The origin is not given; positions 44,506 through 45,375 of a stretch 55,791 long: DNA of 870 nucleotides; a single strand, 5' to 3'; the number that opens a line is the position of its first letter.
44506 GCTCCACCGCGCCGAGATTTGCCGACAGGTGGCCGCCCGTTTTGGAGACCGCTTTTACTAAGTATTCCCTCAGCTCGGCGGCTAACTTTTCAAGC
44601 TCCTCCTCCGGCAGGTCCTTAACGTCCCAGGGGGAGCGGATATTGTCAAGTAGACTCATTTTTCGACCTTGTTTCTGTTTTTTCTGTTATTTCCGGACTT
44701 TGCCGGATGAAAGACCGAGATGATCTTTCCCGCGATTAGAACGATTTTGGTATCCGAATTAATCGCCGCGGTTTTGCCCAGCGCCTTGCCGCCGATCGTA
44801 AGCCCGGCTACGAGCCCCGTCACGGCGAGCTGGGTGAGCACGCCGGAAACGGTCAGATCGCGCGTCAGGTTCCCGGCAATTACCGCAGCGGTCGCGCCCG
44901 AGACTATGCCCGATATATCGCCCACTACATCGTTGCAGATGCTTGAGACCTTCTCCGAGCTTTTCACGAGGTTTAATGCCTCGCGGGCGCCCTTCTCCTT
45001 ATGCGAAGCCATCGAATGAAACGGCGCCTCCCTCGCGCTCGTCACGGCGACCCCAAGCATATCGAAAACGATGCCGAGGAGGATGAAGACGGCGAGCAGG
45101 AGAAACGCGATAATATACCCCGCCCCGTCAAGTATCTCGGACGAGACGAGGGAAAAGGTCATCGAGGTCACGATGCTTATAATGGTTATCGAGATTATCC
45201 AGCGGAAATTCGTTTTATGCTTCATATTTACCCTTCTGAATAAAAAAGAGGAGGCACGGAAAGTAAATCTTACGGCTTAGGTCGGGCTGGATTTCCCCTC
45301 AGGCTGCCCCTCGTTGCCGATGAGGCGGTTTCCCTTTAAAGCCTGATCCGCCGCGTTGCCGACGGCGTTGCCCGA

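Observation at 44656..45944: OLE RNA plus OapA-like membrane protein embedded in the ispA-dxs operon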

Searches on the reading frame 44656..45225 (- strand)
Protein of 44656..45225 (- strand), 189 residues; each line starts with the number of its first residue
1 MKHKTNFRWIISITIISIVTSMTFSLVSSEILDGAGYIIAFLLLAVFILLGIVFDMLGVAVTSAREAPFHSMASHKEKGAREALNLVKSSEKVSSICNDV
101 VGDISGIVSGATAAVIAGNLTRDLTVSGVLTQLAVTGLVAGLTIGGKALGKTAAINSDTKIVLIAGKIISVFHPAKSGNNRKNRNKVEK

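Call 3: search_protein_families(library=pfam, proteins=[window:44656-45225:-])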
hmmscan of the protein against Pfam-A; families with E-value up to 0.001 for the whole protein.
window:44656-45225:- (189 aa): 1 family
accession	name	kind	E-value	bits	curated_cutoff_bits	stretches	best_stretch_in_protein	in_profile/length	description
PF01595.25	CNNM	-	0.00036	20.7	28.4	1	43-172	2-127/181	Cyclin M transmembrane N-terminal domain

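Call 4: search_protein_families(library=ncbifam, proteins=[window:44656-45225:-])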
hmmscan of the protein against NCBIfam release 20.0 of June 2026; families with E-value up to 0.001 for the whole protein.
window:44656-45225:- (189 aa): 0 families

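Call 13: find_homologous_proteins(query=window:44659-45225:-)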
Query window:44659-45225:- (189 aa): 3305 proteins with E <= 0.001 among 4194 candidates; the best 120 are listed.
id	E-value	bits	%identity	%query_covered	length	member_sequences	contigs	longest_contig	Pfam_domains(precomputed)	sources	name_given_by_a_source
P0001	7.2e-106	369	97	100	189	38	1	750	-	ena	-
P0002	8.6e-100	350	90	100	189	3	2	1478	PF01595.26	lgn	-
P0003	4.0e-83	295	90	89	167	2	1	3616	PF01595.26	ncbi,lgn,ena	-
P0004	3.1e-75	270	68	100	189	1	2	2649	PF01595.26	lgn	-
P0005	3.6e-74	266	74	96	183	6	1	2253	-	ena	-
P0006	4.6e-74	266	72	96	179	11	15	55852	-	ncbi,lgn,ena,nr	ncbi:MAG: hypothetical protein II881_08005 [Oscillospiraceae bacterium]|nr:hypothetical protein [Osc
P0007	1.3e-73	264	74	91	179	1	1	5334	-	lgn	-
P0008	2.1e-73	264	70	97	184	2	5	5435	-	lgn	-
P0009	7.1e-73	262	68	97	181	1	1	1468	PF01595.26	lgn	-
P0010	1.2e-71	258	69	97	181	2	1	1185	PF01595.26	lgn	-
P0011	1.9e-71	257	69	98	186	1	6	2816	-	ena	-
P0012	3.6e-70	253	65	98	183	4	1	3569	PF01595.26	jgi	jgi:Mg2+/Co2+ transporter CorB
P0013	6.4e-70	252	68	93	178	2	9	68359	-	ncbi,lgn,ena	-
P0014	6.6e-70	252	69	93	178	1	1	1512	PF01595.26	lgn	-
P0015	1.7e-69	251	68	93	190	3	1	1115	PF01595.26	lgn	-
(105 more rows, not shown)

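Call 19: find_related_loci(query=A1, collection=genome_contigs, flank=4000)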
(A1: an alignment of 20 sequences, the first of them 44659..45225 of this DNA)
Query A1 (189 aa) in genome_contigs; peptide patterns used: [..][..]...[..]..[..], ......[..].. (x = any residue, [..] = any of these).
599 stretches matched a pattern (row limit reached: there are more); 582 encode a relative of the query (tblastn E <= 1e-3); the best 80 are kept; 80 distinct loci.
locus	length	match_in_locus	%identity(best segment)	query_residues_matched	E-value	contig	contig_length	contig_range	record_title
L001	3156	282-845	90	1-189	1e-110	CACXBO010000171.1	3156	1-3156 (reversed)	MAG: Ruminococcaceae bacterium isolate RUG11115 genome assembly, contig: RUG11115_asm_171, whole genome shotgun sequence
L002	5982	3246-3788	73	1-183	4e-83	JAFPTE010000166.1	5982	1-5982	MAG: Oscillospiraceae bacterium isolate RGIG1452 Dairy_cattle_Rumen.Co__c4655273, whole genome shotgun sequence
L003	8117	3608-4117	75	3-172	1e-81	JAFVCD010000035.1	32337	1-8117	MAG: Oscillospiraceae bacterium isolate RGIG5036 Roe_deer_Rumen.Co__c1272553, whole genome shotgun sequence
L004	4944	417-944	68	1-176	1e-78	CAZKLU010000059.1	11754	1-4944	MAG TPA_asm: uncultured Oscillospiraceae bacterium isolate SRP222994_co1_565 genome assembly, contig: NODE_11548_length_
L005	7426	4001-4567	66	1-185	2e-77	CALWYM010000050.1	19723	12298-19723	MAG: uncultured Oscillospiraceae bacterium isolate E24__bin153 genome assembly, contig: E24__k127_1595744, whole genome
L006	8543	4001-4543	65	1-182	3e-76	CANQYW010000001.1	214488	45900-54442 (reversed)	MAG: uncultured Oscillospiraceae bacterium isolate Lapin-018__bin55 genome assembly, contig: Lapin-018__NODE_17_length_2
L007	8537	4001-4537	68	1-180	5e-76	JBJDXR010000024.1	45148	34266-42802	MAG: Oscillospiraceae bacterium isolate LOHA20_bin.045 NODE_294_length_45148_cov_7.494777, whole genome shotgun sequence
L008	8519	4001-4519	67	1-174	2e-75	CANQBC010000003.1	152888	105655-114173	MAG: uncultured Oscillospiraceae bacterium isolate Lapin-002__bin97 genome assembly, contig: Lapin-002__NODE_83_length_1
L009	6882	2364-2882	66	1-174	7e-74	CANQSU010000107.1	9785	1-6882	MAG: uncultured Oscillospiraceae bacterium isolate Lapin-026__bin114 genome assembly, contig: Lapin-026__NODE_8884_lengt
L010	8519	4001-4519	65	1-174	4e-73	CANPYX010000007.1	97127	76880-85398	MAG: uncultured Oscillospiraceae bacterium isolate Lapin-001__bin59 genome assembly, contig: Lapin-001__NODE_317_length_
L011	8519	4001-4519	65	1-174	3e-73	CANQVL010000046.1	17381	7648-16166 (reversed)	MAG: uncultured Oscillospiraceae bacterium isolate Lapin-032__bin87 genome assembly, contig: Lapin-032__NODE_4845_length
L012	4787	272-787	69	1-172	2e-72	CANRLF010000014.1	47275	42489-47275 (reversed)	MAG: uncultured Oscillospiraceae bacterium isolate Lapin-033__bin58 genome assembly, contig: Lapin-033__NODE_546_length_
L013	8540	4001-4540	61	1-184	8e-71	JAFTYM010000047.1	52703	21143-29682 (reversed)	MAG: Oscillospiraceae bacterium isolate RGIG4265 Roe_deer_Colon.Co__c2342036, whole genome shotgun sequence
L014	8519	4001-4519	61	1-174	1e-69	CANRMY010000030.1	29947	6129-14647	MAG: uncultured Oscillospiraceae bacterium isolate Lapin-030__bin26 genome assembly, contig: Lapin-030__NODE_2165_length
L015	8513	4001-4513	65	1-171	1e-69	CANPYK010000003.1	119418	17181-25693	MAG: uncultured Oscillospiraceae bacterium isolate Lapin-004__bin88 genome assembly, contig: Lapin-004__NODE_117_length_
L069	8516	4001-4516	47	2-173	4e-46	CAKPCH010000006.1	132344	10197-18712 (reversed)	MAG: uncultured Bacilli bacterium isolate REFINED_METABAT215_TOP10_CONTIGS_1500_ASSEMBLY_K77_MERGED__Hadza_MoBio_hadza-I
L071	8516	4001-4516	49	6-176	3e-46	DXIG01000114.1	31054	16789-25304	MAG TPA_asm: Candidatus Butyricicoccus stercorigallinarum isolate ChiHecec2B26-12929 ChiHecec2B26__C402309_L31054_SAMN08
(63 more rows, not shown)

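Call 33: search_solved_structures(query=A3, max_evalue=1, show_alignments=1)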
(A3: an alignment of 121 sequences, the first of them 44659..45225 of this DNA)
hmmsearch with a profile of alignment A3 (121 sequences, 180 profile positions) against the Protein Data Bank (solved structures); distinct sequences matched with E-value up to 1: 1.
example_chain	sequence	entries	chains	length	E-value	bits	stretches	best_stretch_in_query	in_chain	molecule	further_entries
7oq1_A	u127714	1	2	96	0.27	14.3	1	21-58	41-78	Potassium channel protein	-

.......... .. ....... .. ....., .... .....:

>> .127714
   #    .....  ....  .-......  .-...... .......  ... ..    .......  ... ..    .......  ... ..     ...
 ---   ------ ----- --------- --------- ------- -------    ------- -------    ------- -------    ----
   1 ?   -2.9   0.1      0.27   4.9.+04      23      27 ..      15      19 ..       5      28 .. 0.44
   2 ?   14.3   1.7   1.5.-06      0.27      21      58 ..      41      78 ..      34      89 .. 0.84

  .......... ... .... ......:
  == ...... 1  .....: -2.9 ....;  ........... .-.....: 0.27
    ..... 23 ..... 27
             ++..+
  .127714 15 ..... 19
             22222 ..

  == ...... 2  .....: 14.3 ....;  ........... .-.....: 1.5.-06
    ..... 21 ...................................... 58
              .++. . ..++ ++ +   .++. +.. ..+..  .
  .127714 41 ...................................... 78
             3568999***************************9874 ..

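Call 39: predict_structure(alignment_id=A3)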
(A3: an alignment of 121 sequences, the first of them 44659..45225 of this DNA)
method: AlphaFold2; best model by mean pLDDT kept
length: 189 residues; sequences in the alignment: 121
mean_pLDDT: 85.3   pTM: 0.75
mean pLDDT of the five models: 85.3, 81.9, 81.8, 81.7, 80.4
residues with pLDDT >= 90: 114; 70-90: 54; 50-70: 5; < 50: 16
segments of 3 or more residues with pLDDT < 50: 1-3, 176-186
pLDDT, mean of each block of 10 residues (from residue 1): 66 93 92 83 93 94 92 87 92 92 94 91 81 92 93 90 90 57 46
secondary structure, 60 per line:
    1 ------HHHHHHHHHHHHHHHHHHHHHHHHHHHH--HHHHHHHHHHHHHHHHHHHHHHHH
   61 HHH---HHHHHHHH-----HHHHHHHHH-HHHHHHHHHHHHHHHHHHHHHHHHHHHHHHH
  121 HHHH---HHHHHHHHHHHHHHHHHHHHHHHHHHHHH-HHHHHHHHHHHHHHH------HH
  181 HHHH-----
elements in order: H7-34 H37-63 H67-74 H80-88 H90-124 H128-156 H158-172 H179-184

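Call 43: search_protein_families(library=pfam, proteins=[L071:93-1442:+, L071:1378-2223:+, L071:2973-3521:+, L071:4559-6463:+, L071:6300-7238:+, L069:218-2413:+, L069:2510-3757:+, L069:4533-5450:+, L069:5483-7126:+])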
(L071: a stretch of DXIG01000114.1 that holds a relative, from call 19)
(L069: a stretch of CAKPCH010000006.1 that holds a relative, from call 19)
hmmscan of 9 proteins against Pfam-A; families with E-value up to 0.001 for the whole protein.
L071:93-1442:+ (449 aa): 2 families
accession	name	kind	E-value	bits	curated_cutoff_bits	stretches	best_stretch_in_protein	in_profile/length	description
PF00860.26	Xan_ur_permease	-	8.9e-78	262.1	27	1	28-401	6-383/389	Permease family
PF15206.11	FAM209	-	0.00045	20.3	27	0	404-448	22-66/149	FAM209 family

L071:1378-2223:+ (281 aa): 0 families

L071:2973-3521:+ (182 aa): 0 families

L071:4559-6463:+ (634 aa): 6 families
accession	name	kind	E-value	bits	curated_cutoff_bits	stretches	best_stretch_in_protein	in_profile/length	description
PF13292.11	DXP_synthase_N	-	1.1e-113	379.6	21.2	1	16-286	5-274/274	1-deoxy-D-xylulose-5-phosphate synthase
PF02779.29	Transket_pyr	-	2.4e-42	145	27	1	322-481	4-170/174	Transketolase, pyrimidine binding domain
PF02780.25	Transketolase_C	-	7.8e-13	48.9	25.9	1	498-615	6-124/124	Transketolase, C-terminal domain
PF00456.26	Transketolase_N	-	4.6e-08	32.9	22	1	33-192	6-193/334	Transketolase, thiamine diphosphate binding domain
PF00676.26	E1_dh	-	7.5e-05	22.3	22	1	121-185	100-164/300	Dehydrogenase E1 component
PF02775.26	TPP_enzyme_C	-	0.00051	20.3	21.9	0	120-184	26-84/151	Thiamine pyrophosphate enzyme, C-terminal TPP binding domain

L071:6300-7238:+ (312 aa): 2 families
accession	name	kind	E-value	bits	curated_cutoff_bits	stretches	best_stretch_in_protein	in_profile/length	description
PF01728.25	FtsJ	-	9.4e-43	146.7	24.1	1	103-286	1-180/181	FtsJ-like methyltransferase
PF01479.30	S4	-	1.4e-11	44.3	22.8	1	48-94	2-48/48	S4 domain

L069:218-2413:+ (731 aa): 4 families
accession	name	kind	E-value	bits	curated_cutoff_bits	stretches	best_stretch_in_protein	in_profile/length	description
PF02518.31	HATPase_c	-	4.7e-27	95.1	26.4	1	345-458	1-109/111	Histidine kinase-, DNA gyrase B-, and HSP90-like ATPase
PF00072.30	Response_reg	-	1.9e-25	89.6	30.2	1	484-594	2-110/111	Response regulator receiver domain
PF00512.31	HisKA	-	9.1e-19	67.7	26.9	1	233-297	1-65/66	His Kinase A (phospho-acceptor) domain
PF01627.28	Hpt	-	5.1e-05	23.9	24.6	1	643-706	2-69/84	Hpt domain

L069:2510-3757:+ (415 aa): 1 family
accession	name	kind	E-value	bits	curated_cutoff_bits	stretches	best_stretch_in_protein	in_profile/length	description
PF01522.26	Polysacc_deac_1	-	8.2e-14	52.1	23.1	1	254-374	5-123/124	Polysaccharide deacetylase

L069:4533-5450:+ (305 aa): 2 families
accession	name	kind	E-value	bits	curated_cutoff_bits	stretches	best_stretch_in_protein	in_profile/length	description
PF16403.11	Bact_surface_Ig-like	-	2.7e-12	47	27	2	248-304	14-71/71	Bacterial surface protein, Ig-like domain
PF07963.17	N_methyl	-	2.4e-06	27.3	21.2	1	2-26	3-27/27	Prokaryotic N-terminal methylation motif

L069:5483-7126:+ (547 aa): 4 families
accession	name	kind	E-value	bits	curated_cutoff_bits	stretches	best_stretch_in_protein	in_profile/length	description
PF02833.19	DHHA2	-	8.7e-31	107.3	27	1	421-544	1-125/126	DHHA2 domain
PF01368.27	DHH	-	1.9e-23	83.6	28.1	1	13-385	2-125/125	DHH family, N-terminal domain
PF07085.17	DRTGG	-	3.3e-15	56.3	25.2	1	146-245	2-102/105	DRTGG domain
PF00571.33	CBS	-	1.4e-09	38.5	24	1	87-125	11-49/57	CBS domain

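Call 44: fold_search(model_id=the predicted structure, library=pdb)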
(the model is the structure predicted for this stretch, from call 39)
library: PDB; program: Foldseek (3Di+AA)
matches with E <= 10: 111; with E <= 0.001: 0
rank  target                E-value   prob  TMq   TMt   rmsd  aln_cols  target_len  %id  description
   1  7m1t_A                3.5e-03  1.00  0.43  0.28   6.4       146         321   20  Crystal structure of an archaeal CNNM, MtCorB, with C-terminal deletion in complex with Mg2+-ATP (released 2021-06-16)
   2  7m1t_B                5.9e-03  1.00  0.46  0.30   6.1       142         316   22  Crystal structure of an archaeal CNNM, MtCorB, with C-terminal deletion in complex with Mg2+-ATP (released 2021-06-16)
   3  7m1u_B                4.4e-02  1.00  0.46  0.31   7.7       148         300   19  Crystal structure of an archaeal CNNM, MtCorB, R235L mutant with C-terminal deletion (released 2021-06-16)
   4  7m1u_A                4.9e-02  1.00  0.49  0.32   5.7       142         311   22  Crystal structure of an archaeal CNNM, MtCorB, R235L mutant with C-terminal deletion (released 2021-06-16)
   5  7cff                  4.4e-01  0.90  0.38  0.45   9.1       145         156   14  Structure of the thermostabilized transmembrane domain of the bacterial CNNM/CorC family Mg2+ transporter in complex wit (released 2021-02-24)
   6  7cfg                  6.1e-01  0.90  0.41  0.47   7.8       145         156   18  Structure of the transmembrane domain of the bacterial CNNM/CorC family Mg2+ transporter in complex with Mg2+ (released 2021-02-24)
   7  6h7l_A                1.5e+00  0.07  0.14  0.11  19.6       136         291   15  ACTIVATED TURKEY BETA1 ADRENOCEPTOR WITH BOUND PARTIAL AGONIST DOBUTAMINE AND NANOBODY Nb6B9 (released 2018-10-17)
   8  6sop                  2.3e+00  0.10  0.18  0.19  12.8       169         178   10  Metal free structure of SynFtn variant E62A (released 2020-01-29)
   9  7pf8                  2.3e+00  0.10  0.18  0.19  12.8       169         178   11  SynFtn Variant E141A (released 2021-12-08)
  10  7pf7                  2.4e+00  0.15  0.22  0.23  13.8       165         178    9  Apo structure of SynFtn variant D65A (released 2021-12-08)
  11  5ouz                  2.4e+00  0.10  0.18  0.19  12.1       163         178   10  Metal free structure of Y40F SynFtn (released 2019-01-23)
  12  6som                  2.8e+00  0.09  0.18  0.19  13.0       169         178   12  Metal free structure of SynFtn variant D137A (released 2020-01-29)
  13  9n66_A                2.8e+00  0.08  0.21  0.10  14.2       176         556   17  Transporter associated with antigen processing (TAP) bound to ATP and ADP in the outward-facing open state (released 2025-09-03)
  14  6tej_B                2.9e+00  0.13  0.26  0.12  11.6       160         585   16  Structure of apo IrtAB devoid SID in complex with sybody Syb_NL5 (released 2020-04-01)
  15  7pf9                  2.9e+00  0.09  0.18  0.19  12.2       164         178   11  SynFtn Variant E141D (released 2021-12-08)
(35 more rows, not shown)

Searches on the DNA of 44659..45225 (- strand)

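Call 20: search_rna_families(sources=[L003, L006, L007, L013, L021, L029, L033, L035, L040, L042, L044, L047, L049, L050, L064, L079, L080], threshold=gathering)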
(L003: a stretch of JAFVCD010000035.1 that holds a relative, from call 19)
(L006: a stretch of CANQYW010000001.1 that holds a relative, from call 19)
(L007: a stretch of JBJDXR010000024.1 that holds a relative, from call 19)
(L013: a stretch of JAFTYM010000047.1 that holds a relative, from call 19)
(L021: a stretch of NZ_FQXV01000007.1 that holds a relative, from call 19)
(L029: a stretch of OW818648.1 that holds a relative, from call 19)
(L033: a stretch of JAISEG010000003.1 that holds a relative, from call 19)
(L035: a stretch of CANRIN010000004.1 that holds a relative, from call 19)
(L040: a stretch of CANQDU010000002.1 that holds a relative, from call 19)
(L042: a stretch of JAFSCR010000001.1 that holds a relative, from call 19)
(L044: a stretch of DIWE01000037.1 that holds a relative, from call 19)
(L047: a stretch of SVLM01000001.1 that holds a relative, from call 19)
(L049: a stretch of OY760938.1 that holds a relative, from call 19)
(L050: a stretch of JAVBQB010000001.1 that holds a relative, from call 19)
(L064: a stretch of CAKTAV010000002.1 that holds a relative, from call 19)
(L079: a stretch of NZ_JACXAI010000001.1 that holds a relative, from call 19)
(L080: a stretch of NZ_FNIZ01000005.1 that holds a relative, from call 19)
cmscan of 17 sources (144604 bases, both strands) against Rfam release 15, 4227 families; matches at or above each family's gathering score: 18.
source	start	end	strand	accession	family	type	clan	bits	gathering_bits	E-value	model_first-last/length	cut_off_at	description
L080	3330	3959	+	RF01071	OLE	Gene;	-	504.6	50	1e-144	1-616/616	no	Ornate Large Extremophilic RNA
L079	3137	3765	+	RF01071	OLE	Gene;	-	500.2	50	2.1e-143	1-616/616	no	Ornate Large Extremophilic RNA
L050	3265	3892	+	RF01071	OLE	Gene;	-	496.1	50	3.5e-142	1-616/616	no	Ornate Large Extremophilic RNA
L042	3301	3932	+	RF01071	OLE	Gene;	-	486.5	50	2.4e-139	1-616/616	no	Ornate Large Extremophilic RNA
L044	3041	3668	+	RF01071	OLE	Gene;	-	481.3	50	8.2e-138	1-616/616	no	Ornate Large Extremophilic RNA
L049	3018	3689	+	RF01071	OLE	Gene;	-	464.4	50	9e-133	1-616/616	no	Ornate Large Extremophilic RNA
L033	3230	3899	+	RF01071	OLE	Gene;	-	453.4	50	1.6e-129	1-616/616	no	Ornate Large Extremophilic RNA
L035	3171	3826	+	RF01071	OLE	Gene;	-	440.4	50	1.1e-125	1-616/616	no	Ornate Large Extremophilic RNA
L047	3301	3946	+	RF01071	OLE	Gene;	-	438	50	5.8e-125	1-616/616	no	Ornate Large Extremophilic RNA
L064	3243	3945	+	RF01071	OLE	Gene;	-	437.4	50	9.2e-125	1-616/616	no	Ornate Large Extremophilic RNA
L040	3195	3849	+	RF01071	OLE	Gene;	-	434.9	50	5e-124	1-616/616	no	Ornate Large Extremophilic RNA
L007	3297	3958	+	RF01071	OLE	Gene;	-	432.3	50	3e-123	1-616/616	no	Ornate Large Extremophilic RNA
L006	3299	3960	+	RF01071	OLE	Gene;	-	411.5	50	4.5e-117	1-616/616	no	Ornate Large Extremophilic RNA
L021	3300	3970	+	RF01071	OLE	Gene;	-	403.2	50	1.2e-114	1-616/616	no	Ornate Large Extremophilic RNA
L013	3265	3933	+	RF01071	OLE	Gene;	-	395.5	50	2.4e-112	1-616/616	no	Ornate Large Extremophilic RNA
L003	2907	3592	+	RF01071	OLE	Gene;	-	392.4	50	2e-111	1-616/616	no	Ornate Large Extremophilic RNA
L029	3267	3957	+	RF01071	OLE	Gene;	-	392.3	50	2.2e-111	1-616/616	no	Ornate Large Extremophilic RNA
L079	7577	7642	-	RF01690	Bacillaceae-1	Gene; sRNA;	-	48.5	35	1.9e-05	1-67/67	no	Bacillaceae-1 RNA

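Call 27: search_rna_families(sources=[L056, L069, L071, L072, L073, L075], threshold=gathering)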
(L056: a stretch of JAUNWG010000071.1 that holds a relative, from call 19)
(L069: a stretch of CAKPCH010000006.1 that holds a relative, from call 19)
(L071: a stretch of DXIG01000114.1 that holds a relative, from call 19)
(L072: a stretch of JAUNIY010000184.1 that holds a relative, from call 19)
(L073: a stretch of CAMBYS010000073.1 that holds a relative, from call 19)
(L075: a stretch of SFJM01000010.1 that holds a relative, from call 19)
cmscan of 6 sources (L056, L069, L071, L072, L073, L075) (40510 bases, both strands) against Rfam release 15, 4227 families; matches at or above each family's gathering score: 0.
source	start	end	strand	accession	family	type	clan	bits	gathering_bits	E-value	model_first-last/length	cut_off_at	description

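Call 45: search_rna_families(source=L071, start=2800, end=4000, threshold=evalue, max_evalue=1)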
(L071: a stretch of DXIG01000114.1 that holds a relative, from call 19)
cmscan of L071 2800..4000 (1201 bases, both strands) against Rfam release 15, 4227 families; matches with E-value up to 1: 0.
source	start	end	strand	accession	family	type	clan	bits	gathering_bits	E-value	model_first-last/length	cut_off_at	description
